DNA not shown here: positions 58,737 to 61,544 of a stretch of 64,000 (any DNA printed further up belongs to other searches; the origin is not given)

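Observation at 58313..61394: comFC immediately followed by an 835-aa PLD-nuclease / SF2-helicase / DUF3427-type gene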

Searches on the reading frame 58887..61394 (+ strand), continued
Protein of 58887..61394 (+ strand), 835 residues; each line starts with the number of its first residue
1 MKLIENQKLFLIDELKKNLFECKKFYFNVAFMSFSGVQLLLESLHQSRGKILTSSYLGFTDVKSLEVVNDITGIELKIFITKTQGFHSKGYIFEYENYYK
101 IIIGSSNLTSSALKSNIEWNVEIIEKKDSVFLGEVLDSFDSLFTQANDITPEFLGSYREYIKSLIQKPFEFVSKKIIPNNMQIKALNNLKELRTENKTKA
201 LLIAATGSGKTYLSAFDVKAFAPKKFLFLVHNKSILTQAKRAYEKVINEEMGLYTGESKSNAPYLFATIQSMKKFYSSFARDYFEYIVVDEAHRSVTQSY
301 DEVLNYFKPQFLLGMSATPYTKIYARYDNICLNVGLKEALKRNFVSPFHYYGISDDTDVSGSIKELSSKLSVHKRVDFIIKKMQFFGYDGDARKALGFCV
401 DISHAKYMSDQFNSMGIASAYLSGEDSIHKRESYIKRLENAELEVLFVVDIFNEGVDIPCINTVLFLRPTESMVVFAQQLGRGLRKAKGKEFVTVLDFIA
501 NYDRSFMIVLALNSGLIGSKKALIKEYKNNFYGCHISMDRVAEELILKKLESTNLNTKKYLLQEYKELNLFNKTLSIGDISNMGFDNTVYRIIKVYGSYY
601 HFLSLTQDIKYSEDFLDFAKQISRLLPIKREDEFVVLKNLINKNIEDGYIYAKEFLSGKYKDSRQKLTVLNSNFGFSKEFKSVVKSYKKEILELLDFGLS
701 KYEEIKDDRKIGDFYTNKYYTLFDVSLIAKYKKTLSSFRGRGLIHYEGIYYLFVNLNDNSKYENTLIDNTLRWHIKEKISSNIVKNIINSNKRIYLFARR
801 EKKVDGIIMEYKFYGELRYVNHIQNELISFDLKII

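Call 6: find_homologous_proteins(query=window:58887-61391:+, max_evalue=1e-10)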
Query window:58887-61391:+ (835 aa): 7962 proteins with E <= 1e-10 among 8000 candidates; the best 120 are listed.
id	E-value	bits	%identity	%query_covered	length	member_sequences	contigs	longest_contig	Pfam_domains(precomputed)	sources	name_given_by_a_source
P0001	0.0e+0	1827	100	100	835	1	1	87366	PF00270.36,PF13091.13,PF09565.17,PF18766.8,PF00271.38,PF04851.22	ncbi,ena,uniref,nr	ncbi:MAG: Helicase conserved C-terminal domain-containing protein [uncultured Campylobacterales bact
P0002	3.9e-199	682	44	100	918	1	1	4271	PF00270.36,PF13091.13,PF11907.14,PF18766.8,PF00271.38,PF26350.1,PF04851.22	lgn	-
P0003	4.3e-185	635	43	99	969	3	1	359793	PF00270.36,PF13091.13,PF11907.14,PF18766.8,PF00271.38,PF26350.1,PF04851.22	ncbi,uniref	ncbi:DUF3427 domain-containing protein [Clostridium sediminicola]|uniref:DEAD/DEAH box helicase n=1 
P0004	9.7e-185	634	43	100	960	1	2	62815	PF00270.36,PF13091.13,PF11907.14,PF18766.8,PF13090.13,PF00271.38,PF26350.1,PF04851.22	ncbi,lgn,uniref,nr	ncbi:MAG: DEAD/DEAH box helicase [Clostridium sp.]|uniref:DEAD/DEAH box helicase n=1 Tax=Clostridium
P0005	1.5e-184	634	42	97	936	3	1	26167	PF00270.36,PF13091.13,PF09565.17,PF11907.14,PF18766.8,PF00271.38,PF26350.1,PF04851.22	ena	-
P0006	2.3e-184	633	42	100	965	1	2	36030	PF00270.36,PF13091.13,PF11907.14,PF18766.8,PF00271.38,PF26350.1,PF04851.22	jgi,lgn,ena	-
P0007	1.7e-182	627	42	97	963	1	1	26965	PF00270.36,PF13091.13,PF11907.14,PF18766.8,PF00271.38,PF26350.1,PF04851.22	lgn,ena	-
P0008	2.3e-182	626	42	96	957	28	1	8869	PF00270.36,PF13091.13,PF11907.14,PF18766.8,PF13090.13,PF00271.38,PF26350.1,PF04851.22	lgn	-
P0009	2.6e-182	626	41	99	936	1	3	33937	PF00270.36,PF13091.13,PF11907.14,PF18766.8,PF00271.38,PF26350.1,PF04851.22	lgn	-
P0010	3.7e-182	626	43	100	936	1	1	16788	PF00270.36,PF13091.13,PF11907.14,PF00271.38,PF26350.1,PF04851.22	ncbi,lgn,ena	-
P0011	5.1e-182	625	42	97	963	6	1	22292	PF00270.36,PF13091.13,PF11907.14,PF18766.8,PF00271.38,PF26350.1,PF04851.22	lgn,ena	-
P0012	6.1e-182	625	41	97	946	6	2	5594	PF00270.36,PF13091.13,PF11907.14,PF00271.38,PF26350.1,PF04851.22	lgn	-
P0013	1.2e-181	624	41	99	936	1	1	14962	PF00270.36,PF13091.13,PF11907.14,PF18766.8,PF00271.38,PF26350.1,PF04851.22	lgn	-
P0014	1.3e-181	624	42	97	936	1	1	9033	PF00270.36,PF13091.13,PF11907.14,PF18766.8,PF00271.38,PF26350.1,PF04851.22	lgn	-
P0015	1.3e-181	624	42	100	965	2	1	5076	PF00270.36,PF13091.13,PF11907.14,PF18766.8,PF00271.38,PF26350.1,PF04851.22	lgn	-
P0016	1.5e-181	624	42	96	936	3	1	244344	PF00270.36,PF13091.13,PF11907.14,PF18766.8,PF00271.38,PF26350.1,PF04851.22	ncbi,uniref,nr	ncbi:DNA repair helicase [Salipaludibacillus neizhouensis]|uniref:DNA repair helicase n=1 Tax=Salipa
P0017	1.8e-181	623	41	99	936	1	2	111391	PF00270.36,PF13091.13,PF11907.14,PF18766.8,PF00271.38,PF26350.1,PF04851.22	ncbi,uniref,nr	ncbi:DEAD/DEAH box helicase [Asaccharospora irregularis]|uniref:Helicase conserved C-terminal domain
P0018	1.8e-181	623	42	99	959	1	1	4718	PF00270.36,PF13091.13,PF11907.14,PF18766.8,PF00271.38,PF26350.1,PF04851.22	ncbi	ncbi:MAG: DEAD/DEAH box helicase [Sarcina sp.]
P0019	1.9e-181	623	42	100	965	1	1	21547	PF00270.36,PF13091.13,PF11907.14,PF18766.8,PF00271.38,PF26350.1,PF04851.22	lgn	-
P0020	1.9e-181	623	41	99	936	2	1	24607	PF00270.36,PF13091.13,PF09565.17,PF11907.14,PF18766.8,PF13090.13,PF00271.38,PF26350.1,PF04851.22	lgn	-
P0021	2.3e-181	623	42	100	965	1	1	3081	PF00270.36,PF13091.13,PF11907.14,PF18766.8,PF00271.38,PF26350.1,PF04851.22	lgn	-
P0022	2.4e-181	623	42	97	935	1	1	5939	PF00270.36,PF13091.13,PF11907.14,PF18766.8,PF00271.38,PF26350.1,PF04851.22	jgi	jgi:superfamily II DNA or RNA helicase/HKD family nuclease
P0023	2.7e-181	623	42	100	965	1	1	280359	PF00270.36,PF13091.13,PF11907.14,PF18766.8,PF00271.38,PF26350.1,PF04851.22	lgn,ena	-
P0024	2.7e-181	623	41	97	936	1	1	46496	PF00270.36,PF13091.13,PF09565.17,PF11907.14,PF18766.8,PF13090.13,PF00271.38,PF26350.1,PF04851.22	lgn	-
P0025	3.0e-181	623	42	100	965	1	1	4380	PF00270.36,PF13091.13,PF11907.14,PF18766.8,PF13090.13,PF00271.38,PF26350.1,PF04851.22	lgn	-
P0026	3.4e-181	623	43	100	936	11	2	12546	PF00270.36,PF13091.13,PF09565.17,PF11907.14,PF13090.13,PF00271.38,PF26350.1,PF04851.22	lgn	-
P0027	4.2e-181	622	42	100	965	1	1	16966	PF00270.36,PF13091.13,PF11907.14,PF18766.8,PF00271.38,PF26350.1,PF04851.22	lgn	-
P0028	5.5e-181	622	41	100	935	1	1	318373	PF00270.36,PF13091.13,PF11907.14,PF00271.38,PF26350.1,PF04851.22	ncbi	-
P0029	6.7e-181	622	42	99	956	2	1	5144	PF00270.36,PF13091.13,PF11907.14,PF18766.8,PF00271.38,PF26350.1,PF04851.22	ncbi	-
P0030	7.5e-181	621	41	97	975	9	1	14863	PF00270.36,PF13091.13,PF11907.14,PF18766.8,PF00271.38,PF26350.1,PF04851.22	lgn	-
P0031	1.4e-180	620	42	100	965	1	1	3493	PF00270.36,PF13091.13,PF11907.14,PF18766.8,PF00271.38,PF26350.1,PF04851.22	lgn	-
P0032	1.8e-180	620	43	99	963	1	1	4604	PF00270.36,PF13091.13,PF11907.14,PF18766.8,PF00271.38,PF26350.1,PF04851.22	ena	-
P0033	2.8e-180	620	42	97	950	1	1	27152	PF00270.36,PF13091.13,PF11907.14,PF18766.8,PF00271.38,PF26350.1,PF04851.22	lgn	-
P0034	3.5e-180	619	42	96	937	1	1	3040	PF00270.36,PF13091.13,PF11907.14,PF00271.38,PF26350.1,PF04851.22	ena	-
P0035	4.2e-180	619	44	99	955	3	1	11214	PF00270.36,PF13091.13,PF11907.14,PF18766.8,PF00271.38,PF26350.1,PF04851.22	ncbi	-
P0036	4.6e-180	619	41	97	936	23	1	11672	PF00270.36,PF13091.13,PF11907.14,PF00271.38,PF26350.1,PF04851.22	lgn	-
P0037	5.6e-180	618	41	97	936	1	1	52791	PF00270.36,PF13091.13,PF11907.14,PF18766.8,PF00271.38,PF26350.1,PF04851.22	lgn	-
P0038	7.7e-180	618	42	100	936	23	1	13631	PF00270.36,PF13091.13,PF11907.14,PF18766.8,PF00271.38,PF26350.1,PF04851.22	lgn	-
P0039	9.7e-180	618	42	99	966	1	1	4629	PF00270.36,PF13091.13,PF11907.14,PF18766.8,PF00271.38,PF26350.1,PF04851.22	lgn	-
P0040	1.0e-179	618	41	97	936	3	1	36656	PF00270.36,PF13091.13,PF11907.14,PF00271.38,PF26350.1,PF04851.22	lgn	-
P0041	1.1e-179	618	42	99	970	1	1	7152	PF00270.36,PF13091.13,PF11907.14,PF18766.8,PF00271.38,PF26350.1,PF04851.22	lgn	-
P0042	1.2e-179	617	42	99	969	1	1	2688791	PF00270.36,PF13091.13,PF11907.14,PF18766.8,PF00271.38,PF26350.1,PF04851.22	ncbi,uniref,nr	ncbi:DEAD/DEAH box helicase [Clostridium sp. BJN0001]|uniref:DEAD/DEAH box helicase n=1 Tax=Clostrid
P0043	1.2e-179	617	41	96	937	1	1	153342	PF00270.36,PF13091.13,PF11907.14,PF00271.38,PF26350.1,PF04851.22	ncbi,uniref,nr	ncbi:DEAD/DEAH box helicase [Sediminibacillus terrae]|uniref:DEAD/DEAH box helicase n=1 Tax=Sedimini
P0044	1.3e-179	617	41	99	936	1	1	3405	PF00270.36,PF13091.13,PF09565.17,PF11907.14,PF18766.8,PF13090.13,PF00271.38,PF26350.1,PF04851.22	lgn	-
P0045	1.4e-179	617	40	99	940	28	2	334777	PF00270.36,PF13091.13,PF11907.14,PF18766.8,PF00271.38,PF26350.1,PF04851.22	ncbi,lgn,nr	ncbi:DEAD/DEAH box helicase [Clostridioides difficile]|nr:DEAD/DEAH box helicase [Clostridioides dif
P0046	1.8e-179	617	41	100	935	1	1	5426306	PF00270.36,PF13091.13,PF11907.14,PF00271.38,PF26350.1,PF04851.22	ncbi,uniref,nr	ncbi:DEAD/DEAH box helicase [Litchfieldia alkalitelluris]|uniref:DEAD/DEAH box helicase n=1 Tax=Litc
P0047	2.0e-179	617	41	97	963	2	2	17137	PF00270.36,PF13091.13,PF11907.14,PF18766.8,PF00271.38,PF26350.1,PF04851.22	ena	-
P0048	2.3e-179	616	42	97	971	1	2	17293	PF00270.36,PF13091.13,PF09565.17,PF11907.14,PF18766.8,PF13090.13,PF00271.38,PF26350.1,PF04851.22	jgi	jgi:superfamily II DNA or RNA helicase/HKD family nuclease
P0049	2.6e-179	616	41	100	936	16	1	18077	PF00270.36,PF13091.13,PF09565.17,PF11907.14,PF18766.8,PF13090.13,PF00271.38,PF26350.1,PF04851.22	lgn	-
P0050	3.0e-179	616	40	100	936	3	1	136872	PF00270.36,PF13091.13,PF11907.14,PF00271.38,PF26350.1,PF04851.22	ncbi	ncbi:DEAD/DEAH box helicase [Terrisporobacter sp.]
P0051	3.1e-179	616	42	96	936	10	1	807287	PF00270.36,PF13091.13,PF11907.14,PF00271.38,PF26350.1,PF04851.22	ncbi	ncbi:MAG: DEAD/DEAH box helicase [Bacillota bacterium]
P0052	3.1e-179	616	41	100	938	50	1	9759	PF00270.36,PF13091.13,PF11907.14,PF18766.8,PF13090.13,PF00271.38,PF26350.1,PF04851.22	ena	-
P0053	3.6e-179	616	41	99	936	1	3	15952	PF00270.36,PF13091.13,PF09565.17,PF11907.14,PF18766.8,PF13090.13,PF00271.38,PF26350.1,PF04851.22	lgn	-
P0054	4.6e-179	615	41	97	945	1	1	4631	PF00270.36,PF13091.13,PF11907.14,PF18766.8,PF00271.38,PF26350.1,PF04851.22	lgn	-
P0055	8.8e-179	615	41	100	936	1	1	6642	PF00270.36,PF13091.13,PF09565.17,PF11907.14,PF00271.38,PF26350.1,PF04851.22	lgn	-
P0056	1.0e-178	614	43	97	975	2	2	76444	PF00270.36,PF13091.13,PF11907.14,PF18766.8,PF00271.38,PF26350.1,PF04851.22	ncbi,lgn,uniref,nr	ncbi:DEAD/DEAH box helicase [Hathewaya limosa]|uniref:Superfamily II DNA or RNA helicase n=1 Tax=Hat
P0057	1.2e-178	614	42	100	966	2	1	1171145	PF00270.36,PF13091.13,PF11907.14,PF18766.8,PF00271.38,PF26350.1,PF04851.22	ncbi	ncbi:DUF3427 domain-containing protein [Clostridium sp. CTA-5]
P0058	1.2e-178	614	41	97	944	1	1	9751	PF00270.36,PF13091.13,PF11907.14,PF18766.8,PF00271.38,PF26350.1,PF04851.22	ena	-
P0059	1.3e-178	614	41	100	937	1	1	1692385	PF00270.36,PF13091.13,PF11907.14,PF00271.38,PF26350.1,PF04851.22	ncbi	ncbi:DEAD/DEAH box helicase [Neobacillus sp. Marseille-QA0830]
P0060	1.3e-178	614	42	97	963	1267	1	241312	PF00270.36,PF13091.13,PF11907.14,PF18766.8,PF00271.38,PF26350.1,PF04851.22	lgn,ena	-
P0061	1.4e-178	614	40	99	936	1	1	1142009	PF00270.36,PF13091.13,PF11907.14,PF18766.8,PF00271.38,PF26350.1,PF04851.22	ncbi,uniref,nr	ncbi:DEAD/DEAH box helicase [Salirhabdus salicampi]|uniref:DEAD/DEAH box helicase n=1 Tax=Salirhabdu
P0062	1.4e-178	614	42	97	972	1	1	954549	PF00270.36,PF13091.13,PF09565.17,PF11907.14,PF00271.38,PF26350.1,PF04851.22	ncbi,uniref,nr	ncbi:DEAD/DEAH box helicase [Clostridium aestuarii]|uniref:DEAD/DEAH box helicase n=1 Tax=Clostridiu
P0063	1.7e-178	614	41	97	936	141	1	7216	PF00270.36,PF13091.13,PF11907.14,PF18766.8,PF00271.38,PF26350.1,PF04851.22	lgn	-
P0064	1.8e-178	614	42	98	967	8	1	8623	PF00270.36,PF13091.13,PF11907.14,PF18766.8,PF00271.38,PF26350.1,PF04851.22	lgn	-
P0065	1.8e-178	614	41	97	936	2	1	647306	PF00270.36,PF13091.13,PF11907.14,PF18766.8,PF00271.38,PF26350.1,PF04851.22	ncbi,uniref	ncbi:DEAD/DEAH box helicase [Peribacillus sp. NPDC097295]|uniref:DEAD/DEAH box helicase n=1 Tax=Peri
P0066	1.8e-178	613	42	97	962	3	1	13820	PF00270.36,PF13091.13,PF11907.14,PF00271.38,PF26350.1,PF04851.22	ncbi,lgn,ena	-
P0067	1.9e-178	613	41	100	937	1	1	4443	PF00270.36,PF13091.13,PF11907.14,PF18766.8,PF00271.38,PF26350.1,PF04851.22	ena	-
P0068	2.2e-178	613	41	98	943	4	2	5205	PF00270.36,PF13091.13,PF11907.14,PF18766.8,PF00271.38,PF26350.1,PF04851.22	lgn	-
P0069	2.7e-178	613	41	97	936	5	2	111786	PF00270.36,PF13091.13,PF11907.14,PF18766.8,PF00271.38,PF26350.1,PF04851.22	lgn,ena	-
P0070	2.9e-178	613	41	100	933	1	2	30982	PF00270.36,PF13091.13,PF09565.17,PF11907.14,PF00271.38,PF26350.1,PF04851.22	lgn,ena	-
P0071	3.4e-178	613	40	100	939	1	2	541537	PF00270.36,PF13091.13,PF11907.14,PF18766.8,PF00271.38,PF26350.1,PF04851.22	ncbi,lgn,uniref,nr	ncbi:DUF3427 domain-containing protein [Metabacillus iocasae]|uniref:Superfamily II DNA or RNA helic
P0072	4.6e-178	612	43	97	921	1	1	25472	PF00270.36,PF13091.13,PF11907.14,PF18766.8,PF00271.38,PF26350.1,PF04851.22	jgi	jgi:superfamily II DNA or RNA helicase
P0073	5.7e-178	612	41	100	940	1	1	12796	PF00270.36,PF13091.13,PF09565.17,PF11907.14,PF18766.8,PF00271.38,PF26350.1,PF04851.22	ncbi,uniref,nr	ncbi:DEAD/DEAH box helicase [[Clostridium] dakarense]|uniref:DEAD/DEAH box helicase n=1 Tax=Faecalim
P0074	6.7e-178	612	42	100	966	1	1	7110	PF00270.36,PF13091.13,PF11907.14,PF18766.8,PF13090.13,PF00271.38,PF26350.1,PF04851.22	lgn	-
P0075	6.8e-178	612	41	97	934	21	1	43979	PF00270.36,PF13091.13,PF09565.17,PF11907.14,PF18766.8,PF00271.38,PF26350.1,PF04851.22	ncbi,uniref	ncbi:DEAD/DEAH box helicase [Priestia megaterium]|uniref:DEAD/DEAH box helicase n=1 Tax=Priestia meg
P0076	7.2e-178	612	41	100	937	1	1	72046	PF00270.36,PF13091.13,PF11907.14,PF18766.8,PF00271.38,PF26350.1,PF04851.22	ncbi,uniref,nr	ncbi:DEAD/DEAH box helicase [Sporosarcina sp. BP05]|uniref:DEAD/DEAH box helicase n=1 Tax=Sporosarci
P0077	7.5e-178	611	40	100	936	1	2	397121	PF00270.36,PF13091.13,PF11907.14,PF18766.8,PF00271.38,PF26350.1,PF04851.22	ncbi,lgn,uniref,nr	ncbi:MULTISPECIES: DEAD/DEAH box helicase [unclassified Bacillus (in: firmicutes)]|uniref:DEAD/DEAH 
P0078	7.9e-178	611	42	99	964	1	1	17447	PF00270.36,PF13091.13,PF11907.14,PF18766.8,PF00271.38,PF26350.1,PF04851.22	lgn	-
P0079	8.2e-178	611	41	97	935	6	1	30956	PF00270.36,PF13091.13,PF11907.14,PF00271.38,PF26350.1,PF04851.22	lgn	-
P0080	8.6e-178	611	41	97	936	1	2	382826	PF00270.36,PF13091.13,PF11907.14,PF00271.38,PF26350.1,PF04851.22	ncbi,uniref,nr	ncbi:DEAD/DEAH box helicase [Fictibacillus aquaticus]|uniref:DNA repair helicase n=1 Tax=Fictibacill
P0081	8.8e-178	611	42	96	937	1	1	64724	PF00270.36,PF13091.13,PF11907.14,PF00271.38,PF26350.1,PF04851.22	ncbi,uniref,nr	ncbi:DEAD/DEAH box helicase [Bacillus sp. AFS037270]|uniref:DEAD/DEAH box helicase n=1 Tax=Bacillus 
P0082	9.2e-178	611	41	96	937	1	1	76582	PF00270.36,PF13091.13,PF11907.14,PF00271.38,PF26350.1,PF04851.22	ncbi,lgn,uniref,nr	ncbi:DEAD/DEAH box helicase [Neobacillus mesonae]|uniref:DEAD/DEAH box helicase n=1 Tax=Neobacillus 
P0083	1.1e-177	611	42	97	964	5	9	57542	PF00270.36,PF13091.13,PF11907.14,PF18766.8,PF00271.38,PF26350.1,PF04851.22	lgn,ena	-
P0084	1.1e-177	611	43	97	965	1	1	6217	PF00270.36,PF13091.13,PF11907.14,PF00271.38,PF26350.1,PF04851.22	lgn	-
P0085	1.1e-177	611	41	96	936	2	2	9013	PF00270.36,PF13091.13,PF11907.14,PF18766.8,PF00271.38,PF26350.1,PF04851.22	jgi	jgi:superfamily II DNA or RNA helicase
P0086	1.2e-177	611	42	98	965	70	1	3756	PF00270.36,PF13091.13,PF11907.14,PF18766.8,PF00271.38,PF26350.1,PF04851.22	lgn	-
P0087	1.3e-177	611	42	99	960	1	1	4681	PF00270.36,PF13091.13,PF11907.14,PF18766.8,PF00271.38,PF26350.1,PF04851.22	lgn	-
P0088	1.5e-177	611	41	97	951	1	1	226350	PF00270.36,PF13091.13,PF11907.14,PF18766.8,PF00271.38,PF26350.1,PF04851.22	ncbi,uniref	ncbi:DEAD/DEAH box helicase [Fictibacillus iocasae]|uniref:DEAD/DEAH box helicase n=1 Tax=Fictibacil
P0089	1.5e-177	610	43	97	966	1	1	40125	PF00270.36,PF13091.13,PF11907.14,PF18766.8,PF00271.38,PF26350.1,PF04851.22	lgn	-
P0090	1.6e-177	610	41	99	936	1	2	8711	PF00270.36,PF13091.13,PF11907.14,PF00271.38,PF26350.1,PF04851.22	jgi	jgi:superfamily II DNA or RNA helicase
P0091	1.6e-177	610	42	97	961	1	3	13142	PF00270.36,PF13091.13,PF11907.14,PF18766.8,PF00271.38,PF26350.1,PF04851.22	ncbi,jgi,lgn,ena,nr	ncbi:MAG: DUF3427 domain-containing protein [Clostridium sp.]|nr:DUF3427 domain-containing protein [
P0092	1.7e-177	610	41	99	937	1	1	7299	PF00270.36,PF13091.13,PF11907.14,PF00271.38,PF26350.1,PF04851.22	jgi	jgi:superfamily II DNA or RNA helicase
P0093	1.8e-177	610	41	100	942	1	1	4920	PF00270.36,PF13091.13,PF11907.14,PF18766.8,PF00271.38,PF26350.1,PF04851.22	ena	-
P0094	1.9e-177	610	41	97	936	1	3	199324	PF00270.36,PF13091.13,PF11907.14,PF00271.38,PF26350.1,PF04851.22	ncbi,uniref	ncbi:DEAD/DEAH box helicase [Niallia sp. 01092]|uniref:DEAD/DEAH box helicase n=1 Tax=unclassified N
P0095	2.0e-177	610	43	100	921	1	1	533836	PF00270.36,PF13091.13,PF11907.14,PF18766.8,PF00271.38,PF26350.1,PF04851.22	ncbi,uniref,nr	ncbi:DUF3427 domain-containing protein [Arcobacter arenosus]|uniref:DUF3427 domain-containing protei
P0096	2.0e-177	610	42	99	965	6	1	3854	PF00270.36,PF13091.13,PF11907.14,PF18766.8,PF00271.38,PF26350.1,PF04851.22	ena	-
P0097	2.0e-177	610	40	97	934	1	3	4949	PF00270.36,PF13091.13,PF11907.14,PF18766.8,PF00271.38,PF26350.1,PF04851.22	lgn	-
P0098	2.1e-177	610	43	97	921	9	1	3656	PF00270.36,PF13091.13,PF11907.14,PF18766.8,PF00271.38,PF26350.1,PF04851.22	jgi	jgi:superfamily II DNA or RNA helicase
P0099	2.2e-177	610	40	99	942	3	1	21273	PF00270.36,PF13091.13,PF11907.14,PF00271.38,PF26350.1,PF04851.22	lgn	-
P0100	2.3e-177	610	41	100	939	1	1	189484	PF00270.36,PF13091.13,PF11907.14,PF18766.8,PF00271.38,PF26350.1,PF04851.22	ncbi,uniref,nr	ncbi:DEAD/DEAH box helicase [Bacillus sp. CGMCC 1.16541]|uniref:DEAD/DEAH box helicase n=1 Tax=Bacil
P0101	2.4e-177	610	42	96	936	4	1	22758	PF00270.36,PF13091.13,PF11907.14,PF18766.8,PF00271.38,PF26350.1,PF04851.22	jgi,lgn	jgi:superfamily II DNA or RNA helicase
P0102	2.7e-177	610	41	97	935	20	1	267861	PF00270.36,PF13091.13,PF11907.14,PF18766.8,PF00271.38,PF26350.1,PF04851.22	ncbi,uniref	ncbi:DEAD/DEAH box helicase [Fictibacillus halophilus]|uniref:DEAD/DEAH box helicase n=1 Tax=Fictiba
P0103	3.1e-177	609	43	97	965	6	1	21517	PF00270.36,PF13091.13,PF11907.14,PF18766.8,PF00271.38,PF26350.1,PF04851.22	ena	-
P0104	3.5e-177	609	42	97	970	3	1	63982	PF00270.36,PF13091.13,PF11907.14,PF18766.8,PF00271.38,PF26350.1,PF04851.22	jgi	jgi:superfamily II DNA or RNA helicase/HKD family nuclease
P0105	3.9e-177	609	41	100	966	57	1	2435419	PF00270.36,PF13091.13,PF11907.14,PF18766.8,PF00271.38,PF26350.1,PF04851.22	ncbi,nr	ncbi:restriction/helicase domain-containing protein [Clostridium cochlearium]|nr:DEAD/DEAH box helic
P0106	4.0e-177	609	41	100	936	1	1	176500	PF00270.36,PF13091.13,PF11907.14,PF00271.38,PF26350.1,PF04851.22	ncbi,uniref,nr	ncbi:DEAD/DEAH box helicase [Bacillus sp. V33-4]|uniref:DEAD/DEAH box helicase n=1 Tax=Bacillus sp. 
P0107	4.9e-177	609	40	99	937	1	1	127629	PF00270.36,PF13091.13,PF11907.14,PF00271.38,PF26350.1,PF04851.22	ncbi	ncbi:DEAD/DEAH box helicase [Pseudoneobacillus sp. C159]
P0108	5.3e-177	609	40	97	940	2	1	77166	PF00270.36,PF13091.13,PF11907.14,PF18766.8,PF00271.38,PF26350.1,PF04851.22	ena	-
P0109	5.8e-177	609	41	100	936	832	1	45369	PF00270.36,PF13091.13,PF11907.14,PF18766.8,PF00271.38,PF26350.1,PF04851.22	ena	-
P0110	6.2e-177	608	42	99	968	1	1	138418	PF00270.36,PF13091.13,PF11907.14,PF18766.8,PF13090.13,PF00271.38,PF26350.1,PF04851.22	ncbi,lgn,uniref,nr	ncbi:DEAD/DEAH box helicase [Clostridium grantii]|uniref:PLD-like domain-containing protein n=1 Tax=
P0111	6.7e-177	608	42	97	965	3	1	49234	PF00270.36,PF13091.13,PF11907.14,PF00271.38,PF26350.1,PF04851.22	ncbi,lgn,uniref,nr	ncbi:DUF3427 domain-containing protein [Clostridium niameyense]|uniref:DUF3427 domain-containing pro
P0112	7.3e-177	608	41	97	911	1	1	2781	PF00270.36,PF13091.13,PF11907.14,PF18766.8,PF00271.38,PF26350.1,PF04851.22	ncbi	ncbi:DUF3427 domain-containing protein, partial [Bacillus timonensis]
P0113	7.4e-177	608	42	100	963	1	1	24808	PF00270.36,PF13091.13,PF11907.14,PF18766.8,PF00271.38,PF26350.1,PF04851.22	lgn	-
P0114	7.9e-177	608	42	97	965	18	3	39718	PF00270.36,PF13091.13,PF11907.14,PF18766.8,PF00271.38,PF26350.1,PF04851.22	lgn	-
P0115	8.3e-177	608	42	97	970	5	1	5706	PF00270.36,PF13091.13,PF11907.14,PF18766.8,PF00271.38,PF26350.1,PF04851.22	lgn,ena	-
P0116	9.9e-177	608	42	99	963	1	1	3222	PF00270.36,PF13091.13,PF09565.17,PF11907.14,PF18766.8,PF13090.13,PF00271.38,PF26350.1,PF04851.22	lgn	-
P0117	1.1e-176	608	40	97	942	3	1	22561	PF00270.36,PF13091.13,PF11907.14,PF00271.38,PF26350.1,PF04851.22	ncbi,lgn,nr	ncbi:MAG TPA: DUF3427 domain-containing protein [Erysipelotrichaceae bacterium]|nr:DUF3427 domain-co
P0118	1.3e-176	607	41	97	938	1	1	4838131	PF00270.36,PF13091.13,PF11907.14,PF18766.8,PF00271.38,PF26350.1,PF04851.22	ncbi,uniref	ncbi:DEAD/DEAH box helicase [Bacillus sp. 1P02SD]|uniref:DEAD/DEAH box helicase n=1 Tax=Bacillus sp.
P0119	1.3e-176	607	41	100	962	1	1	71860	PF00270.36,PF13091.13,PF11907.14,PF18766.8,PF00271.38,PF26350.1,PF04851.22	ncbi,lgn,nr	ncbi:TPA: DEAD/DEAH box helicase [Clostridium perfringens]|nr:DEAD/DEAH box helicase [Clostridium pe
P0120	1.5e-176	607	42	96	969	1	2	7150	PF00270.36,PF13091.13,PF11907.14,PF18766.8,PF13090.13,PF00271.38,PF26350.1,PF04851.22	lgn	-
